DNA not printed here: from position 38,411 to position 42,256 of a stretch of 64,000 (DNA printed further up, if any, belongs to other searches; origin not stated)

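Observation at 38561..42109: Internally duplicated (dead nitrilase-like + di-haem CCP/MauG) x2 polypeptide with four haem c sites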

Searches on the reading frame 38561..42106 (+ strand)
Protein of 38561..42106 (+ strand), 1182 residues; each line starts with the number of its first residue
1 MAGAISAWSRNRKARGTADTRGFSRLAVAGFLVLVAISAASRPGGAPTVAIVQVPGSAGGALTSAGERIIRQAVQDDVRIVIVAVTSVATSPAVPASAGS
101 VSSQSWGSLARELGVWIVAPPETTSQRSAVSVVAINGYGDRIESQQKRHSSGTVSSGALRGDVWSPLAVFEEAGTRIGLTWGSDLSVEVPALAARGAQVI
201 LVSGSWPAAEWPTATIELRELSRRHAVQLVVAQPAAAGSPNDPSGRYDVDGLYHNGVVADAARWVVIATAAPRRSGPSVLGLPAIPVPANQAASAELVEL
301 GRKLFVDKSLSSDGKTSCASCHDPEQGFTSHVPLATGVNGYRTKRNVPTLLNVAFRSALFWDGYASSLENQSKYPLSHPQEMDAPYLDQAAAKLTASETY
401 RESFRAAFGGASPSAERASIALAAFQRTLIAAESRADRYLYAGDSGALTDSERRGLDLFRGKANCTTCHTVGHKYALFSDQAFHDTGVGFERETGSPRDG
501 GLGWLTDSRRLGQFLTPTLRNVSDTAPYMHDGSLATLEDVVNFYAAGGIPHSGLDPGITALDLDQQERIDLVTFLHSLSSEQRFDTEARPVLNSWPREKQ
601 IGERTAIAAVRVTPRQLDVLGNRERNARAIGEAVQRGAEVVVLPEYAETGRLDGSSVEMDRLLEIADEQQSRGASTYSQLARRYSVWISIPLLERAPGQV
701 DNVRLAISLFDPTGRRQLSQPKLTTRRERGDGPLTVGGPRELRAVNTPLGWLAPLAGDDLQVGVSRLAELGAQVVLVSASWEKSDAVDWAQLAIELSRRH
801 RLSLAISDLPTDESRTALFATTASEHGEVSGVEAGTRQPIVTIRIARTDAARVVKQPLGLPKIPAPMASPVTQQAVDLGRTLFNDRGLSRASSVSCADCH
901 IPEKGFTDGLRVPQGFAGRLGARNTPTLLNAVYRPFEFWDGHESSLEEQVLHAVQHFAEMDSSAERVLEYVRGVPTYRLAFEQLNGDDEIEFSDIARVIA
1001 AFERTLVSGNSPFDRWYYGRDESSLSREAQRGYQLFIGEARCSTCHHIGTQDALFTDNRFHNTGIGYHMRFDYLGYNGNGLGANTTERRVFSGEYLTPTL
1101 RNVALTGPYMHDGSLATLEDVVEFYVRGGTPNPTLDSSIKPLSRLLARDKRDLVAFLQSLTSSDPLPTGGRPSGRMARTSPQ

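Call 3: search_protein_families(library=pfam, proteins=[window:38561-42106:+], max_evalue=1)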
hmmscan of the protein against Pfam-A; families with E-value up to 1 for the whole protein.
window:38561-42106:+ (1182 aa): 10 families
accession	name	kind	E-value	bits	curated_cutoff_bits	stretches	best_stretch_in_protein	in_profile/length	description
PF03150.19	CCP_MauG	-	4.6e-100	332.8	25.6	4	296-440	2-144/149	Di-haem cytochrome c peroxidase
PF00795.27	CN_hydrolase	-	7.4e-14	52.1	23.2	2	607-723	2-111/256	Carbon-nitrogen hydrolase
PF00034.26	Cytochrom_C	-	1.7e-12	48.9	21.3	2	455-579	4-90/90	Cytochrome c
PF21419.2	RoxA-like_Cyt-c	-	4.9e-09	36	26.7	2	516-542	4-30/39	RoxA-like, cytochrome c-like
PF09086.16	DUF1924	-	0.00019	22.2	22.5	1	298-323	8-34/96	Domain of unknown function (DUF1924)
PF14522.11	Cytochrome_C7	-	0.0002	21.6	24.8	0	314-330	40-56/67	Cytochrome c7 and related cytochrome c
PF13442.11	Cytochrome_CBB3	-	0.001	19.8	27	0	454-473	5-22/68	Cytochrome C oxidase, cbb3-type, subunit III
PF22113.1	Mtrc-MtrF_II-IV_dom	-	0.0011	18.9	30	0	308-326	149-167/176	Outer membrane cytochrome MtrC/MtrF-like, domains II/IV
PF09699.15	Paired_CXXCH_1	-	0.017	15.3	20.6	0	312-325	26-39/41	Doubled CXXCH motif (Paired_CXXCH_1)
PF02085.21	Cytochrom_CIII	-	0.51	11.1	22.9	0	1040-1049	31-40/101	Class III cytochrome C family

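Call 4: search_protein_families(library=ncbifam, proteins=[window:38561-42106:+], max_evalue=1)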
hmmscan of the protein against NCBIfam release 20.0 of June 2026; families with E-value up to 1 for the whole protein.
window:38561-42106:+ (1182 aa): 18 families
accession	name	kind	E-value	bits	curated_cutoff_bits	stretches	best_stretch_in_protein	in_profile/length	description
TIGR04039.1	MXAN_0977_Heme2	hypoth_equivalog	4.5e-130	433.6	362.85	2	287-582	1-325/336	MbnH family di-heme enzyme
TIGR03791.1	TTQ_mauG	equivalog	9.2e-124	412.4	443.85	2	872-1162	2-280/291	tryptophan tryptophylquinone biosynthesis enzyme MauG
TIGR03981.2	SAM_quin_mod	hypoth_equivalog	1.4e-56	192.1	340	4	977-1126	213-359/411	His-Xaa-Ser system-associated MauG-like protein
NF052341.1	hydrazine_gamma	equivalog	6e-26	91.2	625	4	830-1126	21-312/339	hydrazine synthase subunit gamma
NF052342.1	hydrazine_BC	exception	2.1e-19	69.2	1250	3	840-1124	382-661/690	hydrazine synthase subunit beta-gamma fusion subunit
NF040606.1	CytoC_perox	subfamily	7e-09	35.4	150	2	290-540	290-452/524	di-heme-cytochrome C peroxidase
TIGR04484.1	thiosulf_SoxA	equivalog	2.2e-06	27.2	110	2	285-327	95-135/212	sulfur oxidation c-type cytochrome SoxA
NF051462.1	RoxC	equivalog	0.00011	20.5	900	2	514-541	653-680/812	putative rubber dioxygenase RoxC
NF050034.1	RoxB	equivalog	0.00045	18.8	900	1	513-542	480-509/652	rubber dioxygenase RoxB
NF040852.1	nitrile_Arch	equivalog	0.0012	18.1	500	1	607-689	3-83/262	nitrilase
TIGR03381.1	agmatine_aguB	equivalog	0.002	17.5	410.25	1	607-702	3-96/279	N-carbamoylputrescine amidase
NF041895.1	choice_anch_V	domain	0.0029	17.7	42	0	312-337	21-45/150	choice-of-anchor V domain-containing protein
TIGR03153.1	cytochr_NrfH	equivalog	0.0059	16.7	134.2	0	890-906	49-64/138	cytochrome c nitrite reductase small subunit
TIGR04048.1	nitrile_sll0784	equivalog_domain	0.08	11.9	502.6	1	607-756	5-158/301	Nit6803 family nitrilase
NF040494.1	nitrored_ArsF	subfamily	0.088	13.2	60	0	1036-1051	6-21/106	nitrophenyl compound nitroreductase subunit ArsF family protein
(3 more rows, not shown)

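Call 7: find_homologous_proteins(query=window:38561-42106:+, max_evalue=0.00001)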
Query window:38561-42106:+ (1182 aa): 42 proteins with E <= 0.00001 among 8000 candidates.
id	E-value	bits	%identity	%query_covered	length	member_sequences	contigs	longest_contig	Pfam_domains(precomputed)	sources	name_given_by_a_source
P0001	0.0e+0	2648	100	100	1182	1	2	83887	PF03150.20,PF00795.28,PF21419.3,PF00034.27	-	-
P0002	0.0e+0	1681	66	97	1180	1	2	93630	PF03150.20,PF00795.28,PF21419.3,PF00034.27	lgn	-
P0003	0.0e+0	1033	46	93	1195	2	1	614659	PF03150.20,PF00795.28,PF21419.3,PF00034.27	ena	-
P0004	1.1e-273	929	40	94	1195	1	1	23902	PF03150.20,PF00795.28,PF21419.3,PF00034.27,PF14522.12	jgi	jgi:cytochrome c peroxidase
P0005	2.9e-266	905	41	91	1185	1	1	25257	PF09086.17,PF03150.20,PF00795.28,PF21419.3,PF00034.27,PF14522.12,PF22113.2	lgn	-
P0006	1.4e-256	872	42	85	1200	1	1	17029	PF09086.17,PF06537.17,PF03150.20,PF13442.12,PF00795.28,PF21419.3,PF00034.27,PF14522.12,PF22113.2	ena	-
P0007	3.5e-254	864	41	90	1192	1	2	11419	PF09086.17,PF06537.17,PF03150.20,PF13442.12,PF00795.28,PF21419.3,PF00034.27,PF14522.12,PF22113.2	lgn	-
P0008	8.5e-253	860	42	86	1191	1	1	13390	PF09086.17,PF03150.20,PF00795.28,PF21419.3,PF00034.27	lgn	-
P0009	2.8e-245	835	38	95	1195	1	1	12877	PF03150.20,PF13442.12,PF00795.28,PF21419.3,PF00034.27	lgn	-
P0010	2.7e-213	729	39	90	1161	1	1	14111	PF03150.20,PF00795.28,PF21419.3,PF00034.27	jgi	jgi:cytochrome c peroxidase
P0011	5.7e-93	331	39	26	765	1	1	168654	PF03150.20,PF13442.12,PF21419.3,PF00034.27,PF14522.12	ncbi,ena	-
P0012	1.0e-75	274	44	25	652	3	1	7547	PF03150.20,PF02630.21,PF21419.3,PF00034.27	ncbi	ncbi:MAG: cytochrome c peroxidase [Candidatus Thiodiazotropha sp.]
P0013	1.9e-74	269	41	25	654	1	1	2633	PF03150.20,PF02630.21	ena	-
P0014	1.2e-73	267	43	25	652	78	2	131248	PF03150.20,PF02630.21,PF21419.3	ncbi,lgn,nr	ncbi:MAG: SCO family protein [Candidatus Thiodiazotropha taylori]|nr:SCO family protein [Candidatus 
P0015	3.7e-73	265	41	30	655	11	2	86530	PF03150.20,PF02630.21,PF21419.3,PF00034.27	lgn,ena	-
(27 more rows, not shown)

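Call 17: find_encoding_contigs(protein=P0003, flank=10000, max_places=2)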
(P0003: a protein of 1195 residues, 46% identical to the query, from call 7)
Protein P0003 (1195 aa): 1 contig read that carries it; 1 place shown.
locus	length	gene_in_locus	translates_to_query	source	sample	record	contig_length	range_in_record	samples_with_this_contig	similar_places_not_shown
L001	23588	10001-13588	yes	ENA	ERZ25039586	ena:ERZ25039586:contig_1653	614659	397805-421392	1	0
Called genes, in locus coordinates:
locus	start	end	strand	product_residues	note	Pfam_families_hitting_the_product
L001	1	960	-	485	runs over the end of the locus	-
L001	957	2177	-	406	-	-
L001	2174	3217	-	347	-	PF13517:FG-GAP_3 (weak), PF07593:UnbV_ASPIC, PF00578:AhpC-TSA, PF08534:Redoxin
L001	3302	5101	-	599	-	PF01839:FG-GAP (faint), PF13517:FG-GAP_3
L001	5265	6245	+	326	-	-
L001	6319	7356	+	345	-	-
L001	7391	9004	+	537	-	PF06537:DHOR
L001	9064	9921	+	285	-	PF13360:PQQ_2 (weak)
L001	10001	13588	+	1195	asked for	PF00795:CN_hydrolase, PF03150:CCP_MauG, PF00034:Cytochrom_C (faint), PF00795:CN_hydrolase, PF03150:CCP_MauG, PF21419:RoxA-like_Cyt-c (weak)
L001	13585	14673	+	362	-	-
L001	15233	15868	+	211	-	-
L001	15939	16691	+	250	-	PF08327:AHSA1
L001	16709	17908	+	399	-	PF05977:MFS_3, PF07690:MFS_1, PF13347:MFS_2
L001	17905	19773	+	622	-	PF07676:PD40 (weak), PF26549:Tricorn_N, PF26550:Tricorn_2nd (weak), PF07676:PD40, PF26549:Tricorn_N, PF07676:PD40 (weak), PF26549:Tricorn_N, PF26549:Tricorn_N, +4 more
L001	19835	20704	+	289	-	PF21959:DUF6923 (faint)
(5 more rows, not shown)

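Call 18: find_encoding_contigs(protein=P0002, flank=10000, max_places=2)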
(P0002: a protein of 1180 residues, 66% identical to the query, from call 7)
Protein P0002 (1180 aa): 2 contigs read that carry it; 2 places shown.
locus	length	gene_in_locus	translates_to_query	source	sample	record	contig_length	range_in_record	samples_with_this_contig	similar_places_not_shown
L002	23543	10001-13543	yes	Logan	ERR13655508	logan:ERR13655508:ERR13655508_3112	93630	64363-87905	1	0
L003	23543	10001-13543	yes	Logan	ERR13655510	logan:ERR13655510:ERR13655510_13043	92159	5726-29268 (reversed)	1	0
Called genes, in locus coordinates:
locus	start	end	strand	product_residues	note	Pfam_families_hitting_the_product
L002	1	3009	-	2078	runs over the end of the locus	PF00109:ketoacyl-synt, PF02801:Ketoacyl-synt_C, PF16197:KAsynt_C_assoc, PF22621:CurL-like_PKS_C, PF00698:Acyl_transf_1, PF21089:PKS_DH_N, PF14765:PS-DH, PF22953:SpnB_Rossmann, +3 more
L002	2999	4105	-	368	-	PF07593:UnbV_ASPIC, PF00578:AhpC-TSA, PF08534:Redoxin (weak)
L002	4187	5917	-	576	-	PF01839:FG-GAP (faint), PF13517:FG-GAP_3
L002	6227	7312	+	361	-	-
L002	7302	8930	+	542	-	PF06537:DHOR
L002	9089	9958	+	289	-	-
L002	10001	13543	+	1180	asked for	PF21419:RoxA-like_Cyt-c (faint), PF03150:CCP_MauG, PF00034:Cytochrom_C (faint), PF00795:CN_hydrolase, PF03150:CCP_MauG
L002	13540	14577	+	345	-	-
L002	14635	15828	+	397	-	PF13646:HEAT_2 (weak)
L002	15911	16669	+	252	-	PF08327:AHSA1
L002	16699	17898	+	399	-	PF05977:MFS_3, PF07690:MFS_1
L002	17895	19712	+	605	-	PF26549:Tricorn_N, PF26550:Tricorn_2nd (weak), PF00930:DPPIV_N (faint), PF07676:PD40 (weak), PF26549:Tricorn_N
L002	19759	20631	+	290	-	-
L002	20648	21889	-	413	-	PF00202:Aminotran_3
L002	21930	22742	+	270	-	-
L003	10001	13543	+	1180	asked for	PF21419:RoxA-like_Cyt-c (faint), PF03150:CCP_MauG, PF00034:Cytochrom_C (faint), PF00795:CN_hydrolase, PF03150:CCP_MauG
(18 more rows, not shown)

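Call 19: find_encoding_contigs(protein=P0004, flank=10000, max_places=2)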
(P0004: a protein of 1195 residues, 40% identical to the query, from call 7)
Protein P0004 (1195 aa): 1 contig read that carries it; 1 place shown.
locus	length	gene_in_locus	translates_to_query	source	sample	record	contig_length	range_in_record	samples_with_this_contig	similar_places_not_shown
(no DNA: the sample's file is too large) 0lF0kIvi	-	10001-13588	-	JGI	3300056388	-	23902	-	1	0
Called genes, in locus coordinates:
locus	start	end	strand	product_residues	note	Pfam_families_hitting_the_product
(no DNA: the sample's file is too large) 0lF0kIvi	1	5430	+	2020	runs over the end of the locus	PF00109:ketoacyl-synt, PF02801:Ketoacyl-synt_C, PF16197:KAsynt_C_assoc, PF00698:Acyl_transf_1, PF00106:adh_short, PF08659:KR, PF13561:adh_short_C2, PF21089:PKS_DH_N, +1 more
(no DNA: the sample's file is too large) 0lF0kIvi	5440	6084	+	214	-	PF13279:4HBT_2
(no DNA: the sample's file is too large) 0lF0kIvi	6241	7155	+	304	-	PF00165:HTH_AraC (weak), PF12833:HTH_18, PF00165:HTH_AraC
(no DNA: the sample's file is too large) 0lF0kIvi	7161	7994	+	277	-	PF13489:Methyltransf_23, PF13847:Methyltransf_31, PF08241:Methyltransf_11, PF08242:Methyltransf_12, PF13649:Methyltransf_25, PF01739:CheR (faint)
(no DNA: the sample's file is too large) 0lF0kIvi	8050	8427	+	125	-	PF00903:Glyoxalase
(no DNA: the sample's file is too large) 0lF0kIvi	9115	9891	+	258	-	-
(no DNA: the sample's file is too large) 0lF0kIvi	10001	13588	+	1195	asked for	PF00795:CN_hydrolase, PF03150:CCP_MauG, PF14522:Cytochrome_C7 (faint), PF00034:Cytochrom_C (weak), PF21419:RoxA-like_Cyt-c (faint), PF00795:CN_hydrolase, PF03150:CCP_MauG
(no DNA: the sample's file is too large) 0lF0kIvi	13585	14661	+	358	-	-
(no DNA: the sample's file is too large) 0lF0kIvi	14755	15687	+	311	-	?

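Call 20: find_encoding_contigs(protein=P0005, flank=10000, max_places=1)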
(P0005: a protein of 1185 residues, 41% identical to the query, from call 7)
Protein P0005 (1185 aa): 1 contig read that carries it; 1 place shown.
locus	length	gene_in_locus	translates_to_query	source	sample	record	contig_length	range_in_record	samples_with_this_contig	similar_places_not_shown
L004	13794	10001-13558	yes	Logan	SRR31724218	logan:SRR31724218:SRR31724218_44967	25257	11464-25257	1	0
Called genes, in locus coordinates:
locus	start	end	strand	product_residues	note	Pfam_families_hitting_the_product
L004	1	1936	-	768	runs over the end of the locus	-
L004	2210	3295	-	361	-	-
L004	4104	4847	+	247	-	PF00072:Response_reg, PF04545:Sigma70_r4 (faint), PF00196:GerE, PF08281:Sigma70_r4_2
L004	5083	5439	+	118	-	-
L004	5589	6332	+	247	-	PF00072:Response_reg (weak), PF08281:Sigma70_r4_2 (weak), PF00196:GerE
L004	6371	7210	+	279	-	PF12833:HTH_18, PF00165:HTH_AraC (weak)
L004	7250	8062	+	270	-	PF13489:Methyltransf_23, PF13847:Methyltransf_31, PF08241:Methyltransf_11, PF08242:Methyltransf_12, PF13649:Methyltransf_25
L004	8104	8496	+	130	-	PF00903:Glyoxalase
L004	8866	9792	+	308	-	-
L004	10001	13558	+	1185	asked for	PF00795:CN_hydrolase, PF03150:CCP_MauG, PF09086:DUF1924 (faint), PF14522:Cytochrome_C7 (faint), PF22113:Mtrc-MtrF_II-IV_dom (faint), PF00034:Cytochrom_C (weak), PF00795:CN_hydrolase, PF03150:CCP_MauG, +1 more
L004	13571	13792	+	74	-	?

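Call 21: find_encoding_contigs(protein=P0006, flank=10000, max_places=1)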
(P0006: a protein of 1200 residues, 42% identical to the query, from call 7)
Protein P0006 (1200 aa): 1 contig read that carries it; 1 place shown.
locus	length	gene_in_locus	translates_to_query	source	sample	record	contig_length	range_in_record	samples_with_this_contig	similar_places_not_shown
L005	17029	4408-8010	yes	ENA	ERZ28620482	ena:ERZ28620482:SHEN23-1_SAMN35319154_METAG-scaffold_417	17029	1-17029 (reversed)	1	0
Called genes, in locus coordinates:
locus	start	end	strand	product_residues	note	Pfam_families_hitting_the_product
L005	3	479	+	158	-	?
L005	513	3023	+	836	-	PF02861:Clp_N, PF13191:AAA_16 (weak), PF00004:AAA, PF17871:AAA_lid_9, PF00004:AAA (weak), PF07724:AAA_2, PF07728:AAA_5, PF10431:ClpB_D2-small, +5 more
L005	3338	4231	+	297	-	PF13360:PQQ_2 (faint)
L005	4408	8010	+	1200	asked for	PF00795:CN_hydrolase, PF03150:CCP_MauG, PF06537:DHOR (faint), PF09086:DUF1924 (faint), PF13442:Cytochrome_CBB3 (faint), PF00034:Cytochrom_C (weak), PF00795:CN_hydrolase, PF03150:CCP_MauG, +3 more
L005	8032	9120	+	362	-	-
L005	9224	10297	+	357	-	-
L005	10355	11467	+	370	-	-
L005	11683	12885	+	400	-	PF13646:HEAT_2 (weak)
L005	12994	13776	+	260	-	PF08327:AHSA1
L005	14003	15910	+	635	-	PF26550:Tricorn_2nd, PF26549:Tricorn_N, PF07676:PD40, PF26549:Tricorn_N, PF26549:Tricorn_N, PF26550:Tricorn_2nd, PF26550:Tricorn_2nd, PF26549:Tricorn_N, +10 more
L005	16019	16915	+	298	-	-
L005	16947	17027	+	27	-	?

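Call 22: find_encoding_contigs(protein=P0010, flank=10000, max_places=1)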
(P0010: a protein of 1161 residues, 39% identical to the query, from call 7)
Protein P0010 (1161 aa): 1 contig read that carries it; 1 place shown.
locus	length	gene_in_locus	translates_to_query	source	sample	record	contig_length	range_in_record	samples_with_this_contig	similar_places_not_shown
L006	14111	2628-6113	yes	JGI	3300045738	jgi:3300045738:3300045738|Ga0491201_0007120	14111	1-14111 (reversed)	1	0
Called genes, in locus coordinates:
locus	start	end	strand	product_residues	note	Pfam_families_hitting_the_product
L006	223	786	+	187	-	-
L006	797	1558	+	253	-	-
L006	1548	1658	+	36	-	-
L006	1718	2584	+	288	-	PF13360:PQQ_2 (faint)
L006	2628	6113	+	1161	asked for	PF00795:CN_hydrolase, PF00034:Cytochrom_C (faint), PF03150:CCP_MauG, PF21419:RoxA-like_Cyt-c (weak), PF00795:CN_hydrolase, PF03150:CCP_MauG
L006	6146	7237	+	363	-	-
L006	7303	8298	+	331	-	-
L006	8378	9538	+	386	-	PF05977:MFS_3, PF07690:MFS_1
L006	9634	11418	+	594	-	PF26549:Tricorn_N, PF26550:Tricorn_2nd (weak), PF07676:PD40, PF26550:Tricorn_2nd, PF26549:Tricorn_N, PF26549:Tricorn_N, PF26550:Tricorn_2nd, PF26549:Tricorn_N, +5 more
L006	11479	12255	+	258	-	-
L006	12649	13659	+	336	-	-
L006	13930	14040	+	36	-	-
